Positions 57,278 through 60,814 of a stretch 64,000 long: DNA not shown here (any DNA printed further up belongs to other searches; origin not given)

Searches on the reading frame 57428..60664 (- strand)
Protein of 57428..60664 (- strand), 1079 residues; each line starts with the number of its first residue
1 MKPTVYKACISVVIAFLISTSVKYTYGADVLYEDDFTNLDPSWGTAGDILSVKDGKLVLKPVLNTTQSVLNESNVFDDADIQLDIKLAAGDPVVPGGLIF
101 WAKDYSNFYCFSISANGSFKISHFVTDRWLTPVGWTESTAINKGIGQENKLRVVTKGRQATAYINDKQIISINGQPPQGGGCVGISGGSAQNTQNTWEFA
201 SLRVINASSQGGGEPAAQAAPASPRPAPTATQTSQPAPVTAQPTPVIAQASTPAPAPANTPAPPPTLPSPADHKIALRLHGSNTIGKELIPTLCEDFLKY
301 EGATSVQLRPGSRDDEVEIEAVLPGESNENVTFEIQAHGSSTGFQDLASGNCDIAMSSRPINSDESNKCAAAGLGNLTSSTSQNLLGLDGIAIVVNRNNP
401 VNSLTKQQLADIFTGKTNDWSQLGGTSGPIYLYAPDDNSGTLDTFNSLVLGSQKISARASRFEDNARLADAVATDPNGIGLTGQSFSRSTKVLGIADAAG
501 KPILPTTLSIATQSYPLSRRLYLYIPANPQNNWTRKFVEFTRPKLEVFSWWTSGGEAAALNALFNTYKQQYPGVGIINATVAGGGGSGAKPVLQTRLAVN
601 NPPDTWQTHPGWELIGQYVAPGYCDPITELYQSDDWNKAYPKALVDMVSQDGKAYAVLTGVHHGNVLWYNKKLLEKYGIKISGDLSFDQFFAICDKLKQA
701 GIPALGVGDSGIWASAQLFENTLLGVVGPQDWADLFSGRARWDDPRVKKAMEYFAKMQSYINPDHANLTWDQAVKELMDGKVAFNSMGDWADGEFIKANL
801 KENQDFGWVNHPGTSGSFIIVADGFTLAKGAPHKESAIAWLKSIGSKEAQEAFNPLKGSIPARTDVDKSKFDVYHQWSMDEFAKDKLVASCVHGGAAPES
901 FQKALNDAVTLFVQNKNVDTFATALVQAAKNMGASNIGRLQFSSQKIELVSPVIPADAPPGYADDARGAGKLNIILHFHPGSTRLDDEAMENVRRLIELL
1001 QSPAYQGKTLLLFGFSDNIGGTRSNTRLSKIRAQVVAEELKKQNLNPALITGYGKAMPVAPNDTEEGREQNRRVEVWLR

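Call 36: search_protein_families(library=pfam, proteins=[window:57428-60664:-])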
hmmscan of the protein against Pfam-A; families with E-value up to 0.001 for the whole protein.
window:57428-60664:- (1079 aa): 5 families
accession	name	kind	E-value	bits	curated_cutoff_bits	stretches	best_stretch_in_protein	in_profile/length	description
PF12849.12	PBP_like_2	-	3.8e-35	122.4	27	1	325-540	32-262/267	PBP superfamily domain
PF01547.30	SBP_bac_1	-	3.4e-25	90.1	26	1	556-851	6-307/307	Bacterial extracellular solute-binding protein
PF13416.11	SBP_bac_8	-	2.8e-24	86.8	27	1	563-870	2-269/279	Bacterial extracellular solute-binding protein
PF00691.25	OmpA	-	8.8e-17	61.7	27.2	1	978-1072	2-98/98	OmpA family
PF12727.12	PBP_like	-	1.4e-06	28.1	27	1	328-489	8-157/193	PBP superfamily domain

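Call 66: search_protein_families(library=padloc, proteins=[window:57428-60664:-], max_evalue=0.001)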
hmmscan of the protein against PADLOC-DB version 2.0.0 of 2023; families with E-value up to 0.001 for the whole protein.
window:57428-60664:- (1079 aa): 2 families
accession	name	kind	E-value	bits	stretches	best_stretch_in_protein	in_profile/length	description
PDLC00651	ZorB3|ZorB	-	1.9e-06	25.5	1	978-1076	93-200/215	MotB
PDLC00612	ZorB1|ZorB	-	3.5e-05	21.5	1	1013-1075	190-263/293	MotB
